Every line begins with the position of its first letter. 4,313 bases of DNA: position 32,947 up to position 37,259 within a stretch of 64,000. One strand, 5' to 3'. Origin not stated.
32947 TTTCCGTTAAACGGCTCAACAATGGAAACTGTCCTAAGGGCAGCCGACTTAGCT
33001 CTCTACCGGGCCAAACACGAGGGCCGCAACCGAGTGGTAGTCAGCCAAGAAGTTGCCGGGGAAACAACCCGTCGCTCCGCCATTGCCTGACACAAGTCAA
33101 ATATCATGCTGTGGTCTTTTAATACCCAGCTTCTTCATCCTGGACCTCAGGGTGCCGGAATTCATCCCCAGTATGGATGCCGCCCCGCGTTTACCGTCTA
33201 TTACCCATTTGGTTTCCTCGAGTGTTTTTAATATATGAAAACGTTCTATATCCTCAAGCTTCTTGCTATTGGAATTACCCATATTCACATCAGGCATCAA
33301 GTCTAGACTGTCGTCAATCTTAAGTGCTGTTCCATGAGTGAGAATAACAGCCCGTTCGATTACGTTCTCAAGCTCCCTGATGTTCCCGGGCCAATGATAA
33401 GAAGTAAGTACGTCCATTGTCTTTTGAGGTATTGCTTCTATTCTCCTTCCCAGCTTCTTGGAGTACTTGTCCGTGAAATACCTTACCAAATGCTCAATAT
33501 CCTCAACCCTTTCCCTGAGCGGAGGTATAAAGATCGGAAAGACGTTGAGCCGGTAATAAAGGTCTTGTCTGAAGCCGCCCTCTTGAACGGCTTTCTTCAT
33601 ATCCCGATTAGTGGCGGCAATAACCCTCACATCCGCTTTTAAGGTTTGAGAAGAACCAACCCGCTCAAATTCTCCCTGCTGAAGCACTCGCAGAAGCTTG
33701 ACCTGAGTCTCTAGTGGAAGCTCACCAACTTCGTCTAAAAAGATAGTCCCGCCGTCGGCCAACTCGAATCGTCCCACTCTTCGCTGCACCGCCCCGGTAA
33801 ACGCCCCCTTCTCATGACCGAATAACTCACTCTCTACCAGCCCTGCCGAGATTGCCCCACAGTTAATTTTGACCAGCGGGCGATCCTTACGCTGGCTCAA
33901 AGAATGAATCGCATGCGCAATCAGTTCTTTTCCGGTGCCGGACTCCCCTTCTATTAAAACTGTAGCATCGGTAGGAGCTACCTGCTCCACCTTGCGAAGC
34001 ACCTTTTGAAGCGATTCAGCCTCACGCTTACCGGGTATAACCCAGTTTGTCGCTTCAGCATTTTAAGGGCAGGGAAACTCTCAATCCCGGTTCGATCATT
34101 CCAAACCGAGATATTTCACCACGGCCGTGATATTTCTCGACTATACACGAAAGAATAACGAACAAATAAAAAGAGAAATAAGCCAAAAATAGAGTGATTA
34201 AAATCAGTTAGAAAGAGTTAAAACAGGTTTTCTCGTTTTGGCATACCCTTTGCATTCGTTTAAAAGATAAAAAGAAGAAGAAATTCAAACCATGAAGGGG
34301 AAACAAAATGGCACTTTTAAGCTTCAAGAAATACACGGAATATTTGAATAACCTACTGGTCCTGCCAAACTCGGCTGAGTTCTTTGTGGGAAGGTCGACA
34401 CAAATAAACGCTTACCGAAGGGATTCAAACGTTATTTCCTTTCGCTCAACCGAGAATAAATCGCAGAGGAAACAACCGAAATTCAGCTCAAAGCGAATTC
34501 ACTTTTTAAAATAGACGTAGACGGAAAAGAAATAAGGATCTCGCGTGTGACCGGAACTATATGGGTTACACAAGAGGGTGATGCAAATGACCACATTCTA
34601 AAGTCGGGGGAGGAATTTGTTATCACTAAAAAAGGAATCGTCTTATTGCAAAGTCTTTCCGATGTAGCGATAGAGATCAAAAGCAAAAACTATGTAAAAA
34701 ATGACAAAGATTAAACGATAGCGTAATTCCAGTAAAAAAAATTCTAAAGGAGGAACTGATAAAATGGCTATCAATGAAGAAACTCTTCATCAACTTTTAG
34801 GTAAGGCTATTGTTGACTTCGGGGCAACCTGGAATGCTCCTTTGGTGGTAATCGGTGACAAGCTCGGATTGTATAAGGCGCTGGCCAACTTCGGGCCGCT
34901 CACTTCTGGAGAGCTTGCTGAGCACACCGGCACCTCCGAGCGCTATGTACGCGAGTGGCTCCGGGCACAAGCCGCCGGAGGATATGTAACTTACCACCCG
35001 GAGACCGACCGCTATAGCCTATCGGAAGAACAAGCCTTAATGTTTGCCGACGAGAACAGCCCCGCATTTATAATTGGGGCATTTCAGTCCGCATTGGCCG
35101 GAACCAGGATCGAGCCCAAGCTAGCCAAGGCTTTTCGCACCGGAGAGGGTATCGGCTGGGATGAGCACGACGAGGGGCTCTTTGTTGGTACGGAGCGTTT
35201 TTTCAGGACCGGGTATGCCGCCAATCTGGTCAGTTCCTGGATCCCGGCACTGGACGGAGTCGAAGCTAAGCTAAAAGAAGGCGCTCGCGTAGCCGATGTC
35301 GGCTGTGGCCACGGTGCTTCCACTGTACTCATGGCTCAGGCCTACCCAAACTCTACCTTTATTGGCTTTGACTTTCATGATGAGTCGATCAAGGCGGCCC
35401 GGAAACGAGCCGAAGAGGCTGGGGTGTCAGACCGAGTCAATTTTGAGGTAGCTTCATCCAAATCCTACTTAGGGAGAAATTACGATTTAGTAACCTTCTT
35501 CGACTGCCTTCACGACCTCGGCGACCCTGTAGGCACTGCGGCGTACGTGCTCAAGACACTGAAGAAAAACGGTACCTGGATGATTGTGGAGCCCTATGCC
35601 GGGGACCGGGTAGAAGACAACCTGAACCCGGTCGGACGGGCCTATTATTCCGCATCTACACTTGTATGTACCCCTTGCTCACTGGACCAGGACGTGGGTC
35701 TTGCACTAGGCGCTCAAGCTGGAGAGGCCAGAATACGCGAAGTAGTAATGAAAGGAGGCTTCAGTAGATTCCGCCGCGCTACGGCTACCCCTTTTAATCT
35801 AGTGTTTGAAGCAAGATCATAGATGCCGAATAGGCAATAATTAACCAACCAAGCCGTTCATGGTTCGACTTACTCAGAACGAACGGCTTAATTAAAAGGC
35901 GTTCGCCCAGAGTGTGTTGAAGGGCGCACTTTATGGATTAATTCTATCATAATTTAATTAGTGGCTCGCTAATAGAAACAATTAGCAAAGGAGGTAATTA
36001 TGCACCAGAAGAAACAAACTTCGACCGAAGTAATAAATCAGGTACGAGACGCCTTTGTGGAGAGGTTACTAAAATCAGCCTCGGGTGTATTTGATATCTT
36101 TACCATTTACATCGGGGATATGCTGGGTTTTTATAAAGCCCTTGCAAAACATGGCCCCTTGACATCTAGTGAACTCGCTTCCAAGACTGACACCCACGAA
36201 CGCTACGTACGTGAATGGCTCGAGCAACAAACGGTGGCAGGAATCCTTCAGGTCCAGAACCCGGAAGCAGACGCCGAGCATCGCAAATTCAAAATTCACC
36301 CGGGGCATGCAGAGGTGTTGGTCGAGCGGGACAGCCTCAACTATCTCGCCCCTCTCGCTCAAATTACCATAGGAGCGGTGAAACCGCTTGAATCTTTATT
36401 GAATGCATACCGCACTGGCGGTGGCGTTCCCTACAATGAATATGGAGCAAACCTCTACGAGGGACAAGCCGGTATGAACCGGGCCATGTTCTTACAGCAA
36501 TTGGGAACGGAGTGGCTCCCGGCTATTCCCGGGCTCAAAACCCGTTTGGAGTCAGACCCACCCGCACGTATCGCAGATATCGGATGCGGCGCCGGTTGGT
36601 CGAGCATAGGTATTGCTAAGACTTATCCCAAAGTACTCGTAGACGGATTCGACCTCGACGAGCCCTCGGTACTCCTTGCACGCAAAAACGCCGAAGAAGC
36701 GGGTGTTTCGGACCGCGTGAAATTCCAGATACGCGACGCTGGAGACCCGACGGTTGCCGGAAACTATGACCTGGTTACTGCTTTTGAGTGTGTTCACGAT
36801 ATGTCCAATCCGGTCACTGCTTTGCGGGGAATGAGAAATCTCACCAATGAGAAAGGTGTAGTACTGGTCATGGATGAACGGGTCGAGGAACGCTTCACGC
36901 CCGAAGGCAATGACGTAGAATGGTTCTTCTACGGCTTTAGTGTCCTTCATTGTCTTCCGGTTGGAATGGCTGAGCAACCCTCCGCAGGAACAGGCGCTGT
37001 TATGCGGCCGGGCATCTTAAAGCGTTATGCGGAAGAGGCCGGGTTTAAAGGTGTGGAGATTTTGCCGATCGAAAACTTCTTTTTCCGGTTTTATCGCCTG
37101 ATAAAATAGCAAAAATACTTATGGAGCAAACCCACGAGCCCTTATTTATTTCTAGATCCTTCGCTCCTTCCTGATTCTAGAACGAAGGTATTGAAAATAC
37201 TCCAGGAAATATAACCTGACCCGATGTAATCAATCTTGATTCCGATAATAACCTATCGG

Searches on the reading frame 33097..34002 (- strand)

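Call 7: search_protein_families(library=pfam, proteins=[window:33097-34002:-], max_evalue=0.01)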
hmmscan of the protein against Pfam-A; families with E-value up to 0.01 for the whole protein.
window:33097-34002:- (301 aa): 9 families
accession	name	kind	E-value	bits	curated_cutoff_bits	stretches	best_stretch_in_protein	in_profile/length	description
PF00158.32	Sigma54_activat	-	1.1e-72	243.6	20.2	1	2-157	12-167/168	Sigma-54 interaction domain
PF25601.1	AAA_lid_14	-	4.2e-25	87.8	27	1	163-231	1-69/87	AAA+ ATPase lid domain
PF14532.12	Sigma54_activ_2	-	1.3e-16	61.6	25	1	3-162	12-138/138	Sigma-54 interaction domain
PF07728.20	AAA_5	-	2.7e-08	34.3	22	1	15-137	2-126/139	AAA domain (dynein-related subfamily)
PF02954.25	HTH_8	-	2.1e-06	27.8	22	1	249-292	2-42/42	Bacterial regulatory protein, Fis family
PF00004.35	AAA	-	3.1e-05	24.9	21.2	1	15-135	1-111/131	ATPase family associated with various cellular activities (AAA)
PF01078.27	Mg_chelatase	-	4.8e-05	23.3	20.3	0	70-132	93-157/207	Magnesium chelatase, subunit ChlI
PF00493.29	MCM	-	9.4e-05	22.1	23.3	1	11-136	56-176/224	MCM P-loop domain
PF07724.20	AAA_2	-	0.0016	18.9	27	1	14-143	5-135/166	AAA domain (Cdc48 subfamily)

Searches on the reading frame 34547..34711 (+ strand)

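Call 44: search_protein_families(library=pfam, proteins=[window:34547-34711:+], max_evalue=5)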
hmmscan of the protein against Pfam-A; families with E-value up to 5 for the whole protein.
window:34547-34711:+ (55 aa): 2 families
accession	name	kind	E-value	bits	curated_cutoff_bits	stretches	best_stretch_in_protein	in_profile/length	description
PF11142.13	DUF2917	-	5e-09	35.8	25.5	1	3-37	24-58/59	Protein of unknown function (DUF2917)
PF14947.12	HTH_45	-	0.015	15.8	25.5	1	14-40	46-72/77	Winged helix-turn-helix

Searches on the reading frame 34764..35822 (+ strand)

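Call 7: search_protein_families(library=pfam, proteins=[window:34764-35822:+], max_evalue=0.01)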
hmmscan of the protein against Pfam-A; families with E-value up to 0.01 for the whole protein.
window:34764-35822:+ (352 aa): 19 families
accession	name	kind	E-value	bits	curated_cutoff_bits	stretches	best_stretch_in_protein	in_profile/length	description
PF13847.12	Methyltransf_31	-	1.1e-18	67.8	27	1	171-280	2-115/145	Methyltransferase domain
PF21320.3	HTH_65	-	1.9e-17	63.6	24.1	1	27-93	6-72/75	Rv2258c-like winged HTH domain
PF08242.18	Methyltransf_12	-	1.8e-13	51.4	30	1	178-271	2-97/98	Methyltransferase domain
PF13649.12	Methyltransf_25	-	3.7e-13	50.4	27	1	176-270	1-97/97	Methyltransferase domain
PF08241.18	Methyltransf_11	-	1e-11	45.8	21.2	1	178-272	2-93/95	Methyltransferase domain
PF13489.12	Methyltransf_23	-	2.5e-11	44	27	1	162-283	12-125/164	Methyltransferase domain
PF02390.23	Methyltransf_4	-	5.8e-07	29.6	24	1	176-221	5-50/173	Putative methyltransferase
PF12847.13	Methyltransf_18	-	7.8e-07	29.7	27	1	166-231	8-73/151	Methyltransferase domain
PF00891.24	Methyltransf_2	-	8.2e-07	29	22.3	1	169-286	59-176/210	O-methyltransferase domain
PF13578.12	Methyltransf_24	-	4.9e-06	27.8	26.3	1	179-273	3-101/105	Methyltransferase domain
PF02353.26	CMAS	-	5.7e-06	26.3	27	1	168-247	58-135/273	Mycolic acid cyclopropane synthetase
PF05175.20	MTS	-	6e-06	26.4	23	1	172-243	31-102/170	Methyltransferase small domain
PF13679.12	Methyltransf_32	-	0.00011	22.6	27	1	169-250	22-109/143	Methyltransferase domain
PF01209.24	Ubie_methyltran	-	0.00014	21.7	20.1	1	170-276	45-153/233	ubiE/COQ5 methyltransferase family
PF01135.25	PCMT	-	0.00023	21.5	20.3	1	167-230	70-131/210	Protein-L-isoaspartate(D-aspartate) O-methyltransferase (PCMT)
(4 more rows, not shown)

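Call 14: search_protein_families(library=ncbifam, proteins=[window:34764-35819:+], max_evalue=0.001)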
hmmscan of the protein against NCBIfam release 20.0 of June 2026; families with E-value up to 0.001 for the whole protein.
window:34764-35819:+ (352 aa): 33 families (the best 25 are shown)
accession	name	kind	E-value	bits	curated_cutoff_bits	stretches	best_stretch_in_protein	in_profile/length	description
NF043040.1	corrin_prot_MT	hypoth_equivalog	6.9e-10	38.7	180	1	168-276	36-149/216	corrinoid protein-associated methyltransferase CpaM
TIGR04543.1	ketoArg_3Met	equivalog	1.8e-09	37.1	425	1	172-241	149-218/336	2-ketoarginine methyltransferase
TIGR02021.1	BchM-ChlM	equivalog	4.3e-09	36.1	158.9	1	168-249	50-128/218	magnesium protoporphyrin IX methyltransferase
TIGR01983.1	UbiG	equivalog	1.2e-08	34.5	102.95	1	171-274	48-151/228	bifunctional 2-polyprenyl-6-hydroxyphenol methylase/3-demethylubiquinol 3-O-methyltransferase UbiG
NF041536.1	ArsM_DUF2284_UU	exception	1.2e-08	33.8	575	1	169-289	73-195/459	arsenite methyltransferase/DUF2284 domain selenoprotein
NF002463.0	PRK01683.1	equivalog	4.2e-08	33.1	297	1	170-219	29-78/258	trans-aconitate 2-methyltransferase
NF053839.1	CPFASynBruc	equivalog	5.2e-08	32.3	600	1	169-242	171-242/410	cyclopropane fatty acid synthase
TIGR00091.1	TIGR00091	equivalog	8.1e-08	31.8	112.65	1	176-226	20-67/194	tRNA (guanosine(46)-N7)-methyltransferase TrmB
NF045667.1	MTase_DVU1556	equivalog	2.7e-07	30.3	155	1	168-275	18-120/213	DVU_1556 family methyltransferase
NF040539.1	AST_met_ArsM_2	exception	9.1e-07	29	240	1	172-273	56-162/262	putative arsinothricin biosynthesis methyltransferase ArsM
TIGR03534.1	RF_mod_PrmC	equivalog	1.1e-06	28.4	199.1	1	169-243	83-160/253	peptide chain release factor N(5)-glutamine methyltransferase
TIGR02072.1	BioC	equivalog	1.3e-06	28.5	184.95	1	171-273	33-131/244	malonyl-ACP O-methyltransferase BioC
NF010703.0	PRK14103.1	equivalog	1.6e-06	27.8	320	1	171-225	28-82/256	trans-aconitate 2-methyltransferase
NF040703.1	cyclopro_CfaB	exception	2.2e-06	26.7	650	1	169-232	156-218/393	C17 cyclopropane fatty acid synthase CfaB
NF053511.1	tRNA_U34_MnmM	equivalog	3e-06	26.9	135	1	166-231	11-77/183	tRNA 5-(aminomethyl)-2-thiouridylate-methyltransferase MnmM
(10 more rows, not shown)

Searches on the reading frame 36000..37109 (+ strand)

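Call 7: search_protein_families(library=pfam, proteins=[window:36000-37109:+], max_evalue=0.01)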
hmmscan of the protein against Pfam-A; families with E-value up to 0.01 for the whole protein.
window:36000-37109:+ (369 aa): 13 families
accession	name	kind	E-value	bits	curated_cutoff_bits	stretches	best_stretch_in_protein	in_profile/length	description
PF13847.12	Methyltransf_31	-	2.6e-16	60.1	27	1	189-300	5-119/145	Methyltransferase domain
PF13649.12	Methyltransf_25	-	1.6e-12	48.4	27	1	191-286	1-97/97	Methyltransferase domain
PF08242.18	Methyltransf_12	-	1.1e-10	42.5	30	1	193-287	2-97/98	Methyltransferase domain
PF21320.3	HTH_65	-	3.1e-10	40.5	24.1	1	36-107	7-73/75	Rv2258c-like winged HTH domain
PF08241.18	Methyltransf_11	-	7.5e-10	39.8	21.2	1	193-289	2-94/95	Methyltransferase domain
PF13489.12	Methyltransf_23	-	2e-09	37.8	27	1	183-353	16-163/164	Methyltransferase domain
PF05175.20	MTS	-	5.7e-09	36.3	23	1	182-259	26-102/170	Methyltransferase small domain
PF06325.19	PrmA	-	5.4e-06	26.6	22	1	189-261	163-232/296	Ribosomal protein L11 methyltransferase (PrmA)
PF09445.16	Methyltransf_15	-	7.7e-05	22.8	22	1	191-249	4-60/165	RNA cap guanine-N2 methyltransferase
PF00891.24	Methyltransf_2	-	0.00012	21.9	22.3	1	160-293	35-167/210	O-methyltransferase domain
PF10294.15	Methyltransf_16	-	0.0012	19.1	21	1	157-294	24-159/174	Lysine methyltransferase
PF02390.23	Methyltransf_4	-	0.0019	18.1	24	1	191-236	5-50/173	Putative methyltransferase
PF01209.24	Ubie_methyltran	-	0.0024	17.7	20.1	1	185-293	45-154/233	ubiE/COQ5 methyltransferase family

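Call 14: search_protein_families(library=ncbifam, proteins=[window:36000-37106:+], max_evalue=0.001)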
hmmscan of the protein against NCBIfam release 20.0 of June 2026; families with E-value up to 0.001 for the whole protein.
window:36000-37106:+ (369 aa): 23 families
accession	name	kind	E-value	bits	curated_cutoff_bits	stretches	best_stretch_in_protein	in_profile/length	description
TIGR01983.1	UbiG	equivalog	8.3e-10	38.3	102.95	1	189-290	51-151/228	bifunctional 2-polyprenyl-6-hydroxyphenol methylase/3-demethylubiquinol 3-O-methyltransferase UbiG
NF043040.1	corrin_prot_MT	hypoth_equivalog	9.2e-10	38.3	180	1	187-298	41-155/216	corrinoid protein-associated methyltransferase CpaM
TIGR02072.1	BioC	equivalog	1.1e-09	38.4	184.95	1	180-290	28-132/244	malonyl-ACP O-methyltransferase BioC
TIGR03534.1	RF_mod_PrmC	equivalog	9.3e-09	35.1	199.1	1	181-260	82-161/253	peptide chain release factor N(5)-glutamine methyltransferase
TIGR02021.1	BchM-ChlM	equivalog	1.4e-08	34.4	158.9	1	189-265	56-128/218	magnesium protoporphyrin IX methyltransferase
TIGR00536.1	hemK_fam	subfamily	4.7e-08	32.4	115.5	1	182-244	108-171/286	HemK family protein methyltransferase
TIGR03533.1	L3_gln_methyl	equivalog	1.9e-07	30.7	229.7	1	179-259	113-193/284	50S ribosomal protein L3 N(5)-glutamine methyltransferase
NF053839.1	CPFASynBruc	equivalog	4.7e-06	25.8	600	1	182-289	169-275/410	cyclopropane fatty acid synthase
TIGR00406.1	prmA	equivalog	5.8e-06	25.9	183.15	1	189-261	161-231/288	50S ribosomal protein L11 methyltransferase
NF040703.1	cyclopro_CfaB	exception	5.8e-06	25.3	650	1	182-265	154-239/393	C17 cyclopropane fatty acid synthase CfaB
NF045667.1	MTase_DVU1556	equivalog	8.2e-06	25.4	155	1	184-292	19-121/213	DVU_1556 family methyltransferase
TIGR04543.1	ketoArg_3Met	equivalog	8.3e-06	25.1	425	1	174-249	137-211/336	2-ketoarginine methyltransferase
NF010703.0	PRK14103.1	equivalog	2e-05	24.2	320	1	179-258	21-92/256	trans-aconitate 2-methyltransferase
TIGR00091.1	TIGR00091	equivalog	2.8e-05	23.5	112.65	1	191-237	20-66/194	tRNA (guanosine(46)-N7)-methyltransferase TrmB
TIGR04345.1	ovoA_Cterm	equivalog_domain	3e-05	23.7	170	0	235-302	113-182/242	putative 4-mercaptohistidine N1-methyltransferase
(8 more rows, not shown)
